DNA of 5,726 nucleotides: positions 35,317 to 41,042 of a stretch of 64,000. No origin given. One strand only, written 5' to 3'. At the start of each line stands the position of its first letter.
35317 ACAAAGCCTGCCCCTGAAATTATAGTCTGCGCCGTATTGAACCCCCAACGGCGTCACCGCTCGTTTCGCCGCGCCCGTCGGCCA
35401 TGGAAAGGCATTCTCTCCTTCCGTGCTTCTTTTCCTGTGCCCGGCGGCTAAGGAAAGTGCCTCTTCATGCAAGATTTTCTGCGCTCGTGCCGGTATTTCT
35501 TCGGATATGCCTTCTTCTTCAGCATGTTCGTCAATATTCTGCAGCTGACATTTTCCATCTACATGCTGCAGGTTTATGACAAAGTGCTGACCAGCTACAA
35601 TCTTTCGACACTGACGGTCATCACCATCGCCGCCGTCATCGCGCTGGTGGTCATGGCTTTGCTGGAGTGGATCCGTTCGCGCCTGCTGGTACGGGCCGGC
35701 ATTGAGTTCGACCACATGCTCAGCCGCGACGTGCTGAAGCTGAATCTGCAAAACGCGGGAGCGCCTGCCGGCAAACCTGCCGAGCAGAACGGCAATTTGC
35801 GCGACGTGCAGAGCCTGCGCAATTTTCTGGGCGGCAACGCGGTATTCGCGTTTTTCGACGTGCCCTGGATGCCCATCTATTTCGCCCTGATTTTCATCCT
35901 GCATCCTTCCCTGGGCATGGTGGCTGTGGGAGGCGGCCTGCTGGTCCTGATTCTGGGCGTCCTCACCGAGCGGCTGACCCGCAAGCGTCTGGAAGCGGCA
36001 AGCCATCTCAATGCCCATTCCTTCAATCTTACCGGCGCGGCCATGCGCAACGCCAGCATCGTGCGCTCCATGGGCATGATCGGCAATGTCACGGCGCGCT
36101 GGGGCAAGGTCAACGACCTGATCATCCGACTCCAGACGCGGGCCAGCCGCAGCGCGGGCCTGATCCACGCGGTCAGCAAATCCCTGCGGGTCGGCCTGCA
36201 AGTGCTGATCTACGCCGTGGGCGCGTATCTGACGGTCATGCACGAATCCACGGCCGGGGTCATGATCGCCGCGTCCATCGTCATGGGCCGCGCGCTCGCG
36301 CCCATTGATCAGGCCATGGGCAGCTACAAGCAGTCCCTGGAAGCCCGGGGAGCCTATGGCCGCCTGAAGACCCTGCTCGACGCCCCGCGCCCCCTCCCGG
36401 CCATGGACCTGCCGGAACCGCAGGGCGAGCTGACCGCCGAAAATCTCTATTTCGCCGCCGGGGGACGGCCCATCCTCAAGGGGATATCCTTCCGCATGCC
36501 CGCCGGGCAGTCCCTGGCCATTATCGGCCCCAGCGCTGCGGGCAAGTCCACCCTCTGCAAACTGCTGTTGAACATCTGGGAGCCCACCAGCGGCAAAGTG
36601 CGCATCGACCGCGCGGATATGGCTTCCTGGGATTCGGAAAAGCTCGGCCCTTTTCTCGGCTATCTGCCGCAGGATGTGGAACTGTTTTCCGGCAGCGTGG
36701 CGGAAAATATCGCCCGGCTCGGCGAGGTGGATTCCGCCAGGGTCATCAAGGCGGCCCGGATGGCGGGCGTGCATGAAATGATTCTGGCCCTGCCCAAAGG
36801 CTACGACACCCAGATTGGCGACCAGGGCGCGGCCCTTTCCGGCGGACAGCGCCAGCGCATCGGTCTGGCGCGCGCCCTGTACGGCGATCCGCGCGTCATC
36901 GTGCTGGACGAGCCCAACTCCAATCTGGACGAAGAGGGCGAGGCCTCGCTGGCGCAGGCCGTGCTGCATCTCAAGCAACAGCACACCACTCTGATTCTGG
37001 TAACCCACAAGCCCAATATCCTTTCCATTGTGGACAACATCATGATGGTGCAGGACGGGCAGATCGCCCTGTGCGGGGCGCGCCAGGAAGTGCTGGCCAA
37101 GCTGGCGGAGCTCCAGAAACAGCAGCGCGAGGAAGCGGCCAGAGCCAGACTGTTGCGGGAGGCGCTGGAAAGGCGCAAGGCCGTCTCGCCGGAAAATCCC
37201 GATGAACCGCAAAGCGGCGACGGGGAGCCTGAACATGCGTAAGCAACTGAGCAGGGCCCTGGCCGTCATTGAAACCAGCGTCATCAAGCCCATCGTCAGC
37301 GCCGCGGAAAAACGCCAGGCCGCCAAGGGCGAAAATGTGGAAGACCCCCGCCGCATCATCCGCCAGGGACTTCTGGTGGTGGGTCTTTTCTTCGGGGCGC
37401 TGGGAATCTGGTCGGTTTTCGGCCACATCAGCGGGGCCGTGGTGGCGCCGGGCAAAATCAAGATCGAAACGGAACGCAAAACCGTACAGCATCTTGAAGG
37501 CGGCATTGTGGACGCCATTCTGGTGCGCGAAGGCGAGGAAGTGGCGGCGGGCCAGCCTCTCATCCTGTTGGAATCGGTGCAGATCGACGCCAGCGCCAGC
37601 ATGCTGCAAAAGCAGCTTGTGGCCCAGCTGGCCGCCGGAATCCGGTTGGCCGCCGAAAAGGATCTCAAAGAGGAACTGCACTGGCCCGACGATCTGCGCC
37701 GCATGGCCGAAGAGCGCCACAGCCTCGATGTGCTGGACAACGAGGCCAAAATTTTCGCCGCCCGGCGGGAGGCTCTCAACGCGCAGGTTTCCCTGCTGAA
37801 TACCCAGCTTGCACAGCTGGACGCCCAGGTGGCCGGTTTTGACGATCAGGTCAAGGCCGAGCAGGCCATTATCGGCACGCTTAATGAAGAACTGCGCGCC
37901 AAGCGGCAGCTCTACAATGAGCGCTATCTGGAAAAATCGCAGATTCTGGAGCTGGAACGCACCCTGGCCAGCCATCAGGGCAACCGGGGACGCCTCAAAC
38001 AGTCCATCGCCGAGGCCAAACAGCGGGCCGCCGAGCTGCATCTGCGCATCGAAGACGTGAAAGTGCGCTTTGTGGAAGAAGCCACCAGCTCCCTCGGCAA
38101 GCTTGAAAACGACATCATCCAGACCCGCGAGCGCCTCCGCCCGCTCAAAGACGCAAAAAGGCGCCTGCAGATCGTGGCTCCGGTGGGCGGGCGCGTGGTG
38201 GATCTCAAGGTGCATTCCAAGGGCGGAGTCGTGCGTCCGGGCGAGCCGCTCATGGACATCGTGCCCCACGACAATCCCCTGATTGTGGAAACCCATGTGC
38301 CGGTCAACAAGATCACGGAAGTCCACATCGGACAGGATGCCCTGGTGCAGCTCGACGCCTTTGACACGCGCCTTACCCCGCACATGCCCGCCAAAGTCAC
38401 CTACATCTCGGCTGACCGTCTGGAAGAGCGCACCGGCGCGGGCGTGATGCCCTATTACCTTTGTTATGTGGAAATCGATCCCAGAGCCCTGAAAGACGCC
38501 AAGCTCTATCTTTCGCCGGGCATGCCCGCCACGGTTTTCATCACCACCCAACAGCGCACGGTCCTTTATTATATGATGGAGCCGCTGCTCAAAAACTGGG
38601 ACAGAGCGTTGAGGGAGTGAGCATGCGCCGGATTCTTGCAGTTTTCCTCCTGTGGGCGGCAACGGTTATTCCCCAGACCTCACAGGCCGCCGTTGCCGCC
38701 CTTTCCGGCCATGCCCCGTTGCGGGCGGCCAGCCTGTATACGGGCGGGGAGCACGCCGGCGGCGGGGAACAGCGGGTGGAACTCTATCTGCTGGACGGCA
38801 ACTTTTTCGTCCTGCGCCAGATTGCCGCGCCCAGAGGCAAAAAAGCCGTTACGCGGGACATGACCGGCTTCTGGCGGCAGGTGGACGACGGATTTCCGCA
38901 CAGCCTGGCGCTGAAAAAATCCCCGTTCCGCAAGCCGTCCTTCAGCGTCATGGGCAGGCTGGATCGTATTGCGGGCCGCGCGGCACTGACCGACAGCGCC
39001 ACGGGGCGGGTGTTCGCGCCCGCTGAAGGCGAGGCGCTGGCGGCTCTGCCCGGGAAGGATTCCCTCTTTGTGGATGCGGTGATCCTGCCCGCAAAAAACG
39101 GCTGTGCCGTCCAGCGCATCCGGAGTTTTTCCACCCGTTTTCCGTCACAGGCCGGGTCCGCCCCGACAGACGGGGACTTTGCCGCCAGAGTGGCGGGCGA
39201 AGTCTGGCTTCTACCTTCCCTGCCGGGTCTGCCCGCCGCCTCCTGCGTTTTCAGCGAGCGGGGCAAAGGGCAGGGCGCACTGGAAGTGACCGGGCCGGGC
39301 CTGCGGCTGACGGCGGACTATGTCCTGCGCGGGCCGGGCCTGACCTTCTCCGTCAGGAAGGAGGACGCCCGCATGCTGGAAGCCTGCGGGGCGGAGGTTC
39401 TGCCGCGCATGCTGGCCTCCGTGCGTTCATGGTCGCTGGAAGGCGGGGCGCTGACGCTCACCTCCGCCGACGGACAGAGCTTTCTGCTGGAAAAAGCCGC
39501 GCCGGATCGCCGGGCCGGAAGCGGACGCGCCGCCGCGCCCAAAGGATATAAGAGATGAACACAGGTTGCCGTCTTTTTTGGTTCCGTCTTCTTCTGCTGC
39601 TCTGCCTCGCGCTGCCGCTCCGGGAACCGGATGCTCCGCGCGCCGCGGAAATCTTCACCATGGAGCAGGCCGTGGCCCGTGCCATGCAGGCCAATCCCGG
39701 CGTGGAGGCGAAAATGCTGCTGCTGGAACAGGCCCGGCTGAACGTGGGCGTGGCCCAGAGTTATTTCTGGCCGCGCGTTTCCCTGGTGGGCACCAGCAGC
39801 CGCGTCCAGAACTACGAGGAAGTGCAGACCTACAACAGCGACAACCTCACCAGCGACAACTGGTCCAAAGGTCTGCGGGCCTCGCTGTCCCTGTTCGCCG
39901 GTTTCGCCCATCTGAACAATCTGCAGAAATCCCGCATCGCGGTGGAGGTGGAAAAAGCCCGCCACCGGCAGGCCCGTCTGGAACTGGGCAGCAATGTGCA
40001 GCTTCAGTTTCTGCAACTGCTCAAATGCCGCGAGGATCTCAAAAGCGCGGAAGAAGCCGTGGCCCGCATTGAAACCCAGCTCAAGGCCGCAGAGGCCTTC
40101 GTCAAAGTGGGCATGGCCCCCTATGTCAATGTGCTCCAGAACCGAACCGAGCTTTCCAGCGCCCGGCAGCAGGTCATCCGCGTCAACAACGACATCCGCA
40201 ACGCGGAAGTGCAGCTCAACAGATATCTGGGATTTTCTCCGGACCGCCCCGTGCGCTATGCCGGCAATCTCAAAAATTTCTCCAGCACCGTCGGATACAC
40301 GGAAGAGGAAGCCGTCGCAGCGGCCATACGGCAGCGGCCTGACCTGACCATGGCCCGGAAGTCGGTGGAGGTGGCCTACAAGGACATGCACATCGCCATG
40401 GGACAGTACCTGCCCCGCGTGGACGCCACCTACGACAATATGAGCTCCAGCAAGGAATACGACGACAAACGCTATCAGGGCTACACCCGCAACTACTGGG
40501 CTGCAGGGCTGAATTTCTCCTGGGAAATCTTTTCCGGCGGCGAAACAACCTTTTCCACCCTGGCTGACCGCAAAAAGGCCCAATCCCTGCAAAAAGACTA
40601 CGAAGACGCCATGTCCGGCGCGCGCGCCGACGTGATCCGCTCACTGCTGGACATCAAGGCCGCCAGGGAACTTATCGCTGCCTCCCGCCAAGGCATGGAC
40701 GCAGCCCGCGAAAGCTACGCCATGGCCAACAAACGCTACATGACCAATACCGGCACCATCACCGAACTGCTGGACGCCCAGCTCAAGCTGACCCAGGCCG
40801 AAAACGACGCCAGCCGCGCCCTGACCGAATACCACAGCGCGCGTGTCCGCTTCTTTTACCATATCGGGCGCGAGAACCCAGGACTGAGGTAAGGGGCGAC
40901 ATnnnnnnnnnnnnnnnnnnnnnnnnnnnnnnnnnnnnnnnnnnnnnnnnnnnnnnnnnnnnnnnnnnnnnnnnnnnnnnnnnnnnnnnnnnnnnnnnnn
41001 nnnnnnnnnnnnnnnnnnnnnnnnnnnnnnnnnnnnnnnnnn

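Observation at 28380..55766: S-layer-like locus: two giant T1SS-type secreted paralogs, SapC-family gene, complete ABC/MFP/TolC secretion system and a Wzm/Wzt glycan pathway, next to tRNA-Leu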

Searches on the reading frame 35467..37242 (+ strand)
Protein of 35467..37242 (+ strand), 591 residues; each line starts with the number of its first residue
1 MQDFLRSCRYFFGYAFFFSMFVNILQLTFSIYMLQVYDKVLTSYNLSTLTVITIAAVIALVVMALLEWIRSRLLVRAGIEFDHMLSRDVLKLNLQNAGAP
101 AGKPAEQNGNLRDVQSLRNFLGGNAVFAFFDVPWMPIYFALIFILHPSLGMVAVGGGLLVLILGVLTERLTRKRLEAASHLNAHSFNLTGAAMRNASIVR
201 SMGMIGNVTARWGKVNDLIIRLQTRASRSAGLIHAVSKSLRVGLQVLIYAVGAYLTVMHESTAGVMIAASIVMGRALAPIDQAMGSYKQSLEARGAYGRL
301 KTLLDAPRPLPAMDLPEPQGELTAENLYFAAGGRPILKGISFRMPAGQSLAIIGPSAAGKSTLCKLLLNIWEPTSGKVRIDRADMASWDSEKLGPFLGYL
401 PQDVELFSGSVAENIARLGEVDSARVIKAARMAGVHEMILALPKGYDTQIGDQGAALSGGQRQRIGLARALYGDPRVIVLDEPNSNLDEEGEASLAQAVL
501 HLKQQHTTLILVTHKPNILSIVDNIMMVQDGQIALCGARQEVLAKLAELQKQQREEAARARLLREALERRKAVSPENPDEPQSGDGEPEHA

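Call 4: search_protein_families(library=pfam, proteins=[window:35467-37242:+], max_evalue=0.01)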
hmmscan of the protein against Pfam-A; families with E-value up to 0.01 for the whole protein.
window:35467-37242:+ (591 aa): 6 families
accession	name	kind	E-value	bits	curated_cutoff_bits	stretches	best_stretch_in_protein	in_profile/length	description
PF00005.33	ABC_tran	-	9.1e-30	104.5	25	1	337-484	1-136/137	ABC transporter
PF00664.28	ABC_membrane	-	1.5e-17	64.7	28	1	13-269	2-263/274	ABC transporter transmembrane region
PF13304.12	AAA_21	-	5.3e-07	30.4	27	1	457-520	238-304/304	AAA domain, putative AbiEii toxin, Type IV TA system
PF02463.25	SMC_N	-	0.00063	19.7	40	1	201-529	135-212/220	RecF/RecN/SMC N terminal domain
PF13191.12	AAA_16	-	0.0022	18.9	32.6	0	345-510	22-165/167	AAA ATPase domain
PF13401.12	AAA_22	-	0.0097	16.7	27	0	348-373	6-31/130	AAA domain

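Call 19: search_protein_families(library=ncbifam, proteins=[window:35467-37242:+], max_evalue=0.01)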
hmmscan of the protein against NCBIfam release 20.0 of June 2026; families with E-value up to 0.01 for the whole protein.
window:35467-37242:+ (591 aa): 190 families (the best 25 are shown)
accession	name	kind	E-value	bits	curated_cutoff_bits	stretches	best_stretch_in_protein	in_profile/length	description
TIGR01842.1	type_I_sec_PrtD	subfamily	9.9e-203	674.6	510.15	1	6-546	2-544/544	type I secretion system permease/ATPase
TIGR03375.1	type_I_sec_LssB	subfamily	3e-110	369.6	693.1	1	5-548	144-694/696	type I secretion system permease/ATPase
TIGR01846.1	type_I_sec_HlyB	subfamily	4.5e-84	283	725.55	1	9-549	138-688/694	type I secretion system permease/ATPase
TIGR03796.1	NHLM_micro_ABC1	equivalog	1.9e-63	214.8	853.3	1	5-545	149-701/710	NHLP family bacteriocin export ABC transporter peptidase/permease/ATPase subunit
TIGR02204.1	MsbA_rel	hypoth_equivalog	1.9e-61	208.5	780.4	1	3-546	11-565/576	ABC transporter, permease/ATP-binding protein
TIGR02857.1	CydD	equivalog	1.4e-60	205.7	435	1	278-527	275-528/529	thiol reductant ABC exporter subunit CydD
TIGR02868.1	CydC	equivalog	2.1e-60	204.9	329.05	1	139-516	145-530/530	thiol reductant ABC exporter subunit CydC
TIGR02203.1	MsbA_lipidA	equivalog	3.8e-58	197.4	602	1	158-545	167-558/572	lipid A export permease/ATP-binding protein MsbA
TIGR01193.1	bacteriocin_ABC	subfamily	2.5e-57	194.9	523.85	1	15-544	161-697/708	peptide cleavage/export ABC transporter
TIGR03797.1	NHLM_micro_ABC2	equivalog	5.4e-57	193.7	709.4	1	17-545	143-674/686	NHLP bacteriocin export ABC transporter permease/ATPase subunit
TIGR00958.1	3a01208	subfamily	1.9e-53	181.8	874.6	1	198-544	352-702/711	antigen peptide transporter 2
NF045513.1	HepA_fam_ABC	equivalog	5.5e-52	177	725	1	113-550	161-603/610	heterocyst formation ABC transporter subunit HepA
NF052233.1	CphA_assoc_ABC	equivalog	2.4e-51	175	880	1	131-550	314-737/766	cyanophycin metabolism-associated ABC transporter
NF010178.0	PRK13657.1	equivalog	3.2e-50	171.2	733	1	145-552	154-566/588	glucan ABC transporter ATP-binding protein/ permease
NF008379.0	PRK11174.1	equivalog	2.4e-48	165.2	684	1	286-553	310-581/588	heme ABC transporter permease/ATP-binding protein CydD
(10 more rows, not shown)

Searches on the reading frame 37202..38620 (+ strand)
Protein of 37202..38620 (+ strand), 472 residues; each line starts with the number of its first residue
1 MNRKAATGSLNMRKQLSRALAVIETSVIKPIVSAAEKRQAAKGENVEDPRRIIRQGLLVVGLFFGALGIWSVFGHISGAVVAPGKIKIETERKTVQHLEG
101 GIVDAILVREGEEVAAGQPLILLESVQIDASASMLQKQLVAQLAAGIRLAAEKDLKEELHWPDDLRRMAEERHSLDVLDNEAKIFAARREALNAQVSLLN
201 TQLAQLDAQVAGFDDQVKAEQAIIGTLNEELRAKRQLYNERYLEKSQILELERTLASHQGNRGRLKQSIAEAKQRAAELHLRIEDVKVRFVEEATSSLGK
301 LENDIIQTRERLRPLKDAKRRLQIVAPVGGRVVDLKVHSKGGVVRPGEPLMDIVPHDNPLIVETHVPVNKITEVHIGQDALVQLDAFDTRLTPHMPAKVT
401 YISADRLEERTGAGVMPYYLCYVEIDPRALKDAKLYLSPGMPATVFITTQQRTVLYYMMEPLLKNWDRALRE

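Call 4: search_protein_families(library=pfam, proteins=[window:37202-38620:+], max_evalue=0.01)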
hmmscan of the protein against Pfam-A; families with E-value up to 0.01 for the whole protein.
window:37202-38620:+ (472 aa): 4 families
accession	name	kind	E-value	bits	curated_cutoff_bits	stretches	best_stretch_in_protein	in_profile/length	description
PF13437.12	HlyD_3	-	7.8e-16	59.2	22.2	1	324-428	2-96/106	HlyD family secretion protein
PF16576.10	HlyD_D23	-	5.2e-12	45.9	30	2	278-403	77-185/214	Barrel-sandwich domain of CusB or HlyD membrane-fusion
PF00364.28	Biotin_lipoyl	-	1.7e-05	25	22.1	0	99-122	49-72/73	Biotin-requiring enzyme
PF24922.1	ACBP4_C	-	4.8e-05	24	31.2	1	248-324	12-87/105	Acyl-CoA-binding domain-containing protein 4-6, C-terminal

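Call 19: search_protein_families(library=ncbifam, proteins=[window:37235-38620:+], max_evalue=0.01)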
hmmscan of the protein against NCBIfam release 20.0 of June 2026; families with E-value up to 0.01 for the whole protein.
window:37235-38620:+ (461 aa): 15 families
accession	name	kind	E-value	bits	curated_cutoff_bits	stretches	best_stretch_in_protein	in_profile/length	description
TIGR01843.1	type_I_hlyD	subfamily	6.2e-111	371.3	208.65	1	40-461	2-421/422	HlyD family type I secretion periplasmic adaptor subunit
TIGR03794.1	NHLM_micro_HlyD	equivalog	6.7e-13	48.3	156.2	1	46-345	23-286/421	NHLP bacteriocin system secretion protein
TIGR00998.1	8a0101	subfamily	2.5e-12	46.4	390.8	1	152-378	68-270/334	EmrA/EmrK family multidrug efflux transporter periplasmic adaptor subunit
TIGR02971.1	heterocyst_DevB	subfamily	7.3e-11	42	129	1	169-381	65-272/327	ABC exporter membrane fusion protein, DevB family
TIGR00999.1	8a0102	subfamily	1.7e-08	33.9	319.3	1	283-395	63-171/271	CzcB/NccB family metal efflux transporter periplasmic adaptor subunit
TIGR01730.1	RND_mfp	subfamily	2.6e-08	33.2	94.9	2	80-130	25-75/322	efflux RND transporter periplasmic adaptor subunit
TIGR01000.1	bacteriocin_acc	subfamily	2.5e-05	23.4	258.85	1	234-372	243-381/457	bacteriocin secretion accessory protein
NF005117.0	PRK06549.1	equivalog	0.00027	21.5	159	0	89-118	69-98/130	acetyl-CoA carboxylase biotin carboxyl carrier protein subunit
NF007785.0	PRK10476.1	equivalog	0.00088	18.2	376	1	257-371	155-267/347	multidrug transporter subunit MdtN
TIGR02169.1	SMC_prok_A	equivalog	0.0012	16.6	729.4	1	168-312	770-910/1165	chromosome segregation protein SMC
TIGR02168.1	SMC_prok_B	equivalog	0.0014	16.4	567.35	1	155-309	749-899/1181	chromosome segregation protein SMC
NF005457.0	PRK07051.1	equivalog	0.0027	17.8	87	0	82-113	48-79/80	acetyl-CoA carboxylase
NF004547.1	PRK05889.1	equivalog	0.0029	17.7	75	0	93-117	14-38/71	biotin/lipoyl-binding carrier protein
NF006761.0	PRK09282.1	domain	0.0051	15.3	402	0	78-121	519-561/591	pyruvate carboxylase subunit B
NF006543.0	PRK09039.1-2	equivalog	0.0078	16.1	305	0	160-228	80-151/350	peptidoglycan -binding protein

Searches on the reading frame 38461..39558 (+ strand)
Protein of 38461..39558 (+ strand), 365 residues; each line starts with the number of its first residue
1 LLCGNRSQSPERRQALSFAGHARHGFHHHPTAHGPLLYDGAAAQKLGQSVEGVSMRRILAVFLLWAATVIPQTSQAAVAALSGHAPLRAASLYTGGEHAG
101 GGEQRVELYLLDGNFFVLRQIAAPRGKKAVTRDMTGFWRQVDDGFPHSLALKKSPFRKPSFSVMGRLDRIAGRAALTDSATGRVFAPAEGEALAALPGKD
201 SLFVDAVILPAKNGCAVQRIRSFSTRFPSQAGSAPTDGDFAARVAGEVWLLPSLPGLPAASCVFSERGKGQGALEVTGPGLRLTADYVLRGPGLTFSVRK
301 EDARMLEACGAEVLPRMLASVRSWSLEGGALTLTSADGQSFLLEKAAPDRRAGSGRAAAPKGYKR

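Call 4: search_protein_families(library=pfam, proteins=[window:38461-39558:+], max_evalue=0.01)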
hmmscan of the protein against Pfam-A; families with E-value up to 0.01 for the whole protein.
window:38461-39558:+ (365 aa): 0 families

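Call 19: search_protein_families(library=ncbifam, proteins=[window:38524-39558:+], max_evalue=0.01)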
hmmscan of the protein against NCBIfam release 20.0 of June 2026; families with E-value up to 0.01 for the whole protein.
window:38524-39558:+ (344 aa): 0 families

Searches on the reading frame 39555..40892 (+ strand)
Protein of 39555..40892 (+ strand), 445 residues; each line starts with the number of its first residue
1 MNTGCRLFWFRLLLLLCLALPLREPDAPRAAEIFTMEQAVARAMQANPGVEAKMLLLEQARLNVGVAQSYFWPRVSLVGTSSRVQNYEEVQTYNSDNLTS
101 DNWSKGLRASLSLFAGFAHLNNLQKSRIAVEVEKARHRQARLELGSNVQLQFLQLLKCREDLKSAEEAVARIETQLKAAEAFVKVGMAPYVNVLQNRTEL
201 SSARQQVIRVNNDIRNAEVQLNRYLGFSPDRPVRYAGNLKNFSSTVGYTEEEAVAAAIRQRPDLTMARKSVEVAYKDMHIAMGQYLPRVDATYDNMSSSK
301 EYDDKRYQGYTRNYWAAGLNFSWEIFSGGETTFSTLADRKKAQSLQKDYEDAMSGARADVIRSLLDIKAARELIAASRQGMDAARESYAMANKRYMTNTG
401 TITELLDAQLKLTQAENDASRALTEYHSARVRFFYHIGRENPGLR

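Call 4: search_protein_families(library=pfam, proteins=[window:39555-40892:+], max_evalue=0.01)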
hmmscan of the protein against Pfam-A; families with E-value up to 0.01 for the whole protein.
window:39555-40892:+ (445 aa): 1 family
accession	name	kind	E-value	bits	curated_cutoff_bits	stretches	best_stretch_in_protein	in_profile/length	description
PF02321.23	OEP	-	3.5e-59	200.2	22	2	251-433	2-182/187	Outer membrane efflux protein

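Call 19: search_protein_families(library=ncbifam, proteins=[window:39555-40892:+], max_evalue=0.01)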
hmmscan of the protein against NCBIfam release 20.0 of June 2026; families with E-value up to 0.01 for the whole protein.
window:39555-40892:+ (445 aa): 7 families
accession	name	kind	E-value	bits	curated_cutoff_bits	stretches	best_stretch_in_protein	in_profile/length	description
TIGR01845.1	outer_NodT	subfamily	5.3e-38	131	210.05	1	37-431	60-451/460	efflux transporter outer membrane subunit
TIGR01844.1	type_I_sec_TolC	subfamily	8.3e-38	130.4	225.15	1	35-439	4-399/414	TolC family outer membrane protein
NF007002.0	PRK09465.1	equivalog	2.4e-16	59.3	495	1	37-431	27-417/460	outer membrane channel protein TolC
NF052390.1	efflux_OMP_AbuO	equivalog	1.1e-10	40.8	700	1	36-422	23-415/447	multidrug efflux outer membrane protein AbuO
NF033143.1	efflux_OM_AdeK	equivalog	3.3e-08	32.7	900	2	142-416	166-437/480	multidrug efflux RND transporter AdeIJK outer membrane channel subunit AdeK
NF033142.1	efflux_OM_AdeC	exception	1.1e-07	30.8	975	2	141-415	165-436/465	multidrug efflux RND transporter AdeABC outer membrane channel subunit AdeC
NF007347.1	PRK09837.1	subfamily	2.6e-07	29.9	598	1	38-413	66-431/461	Cu(I)/Ag(I) efflux RND transporter outer membrane protein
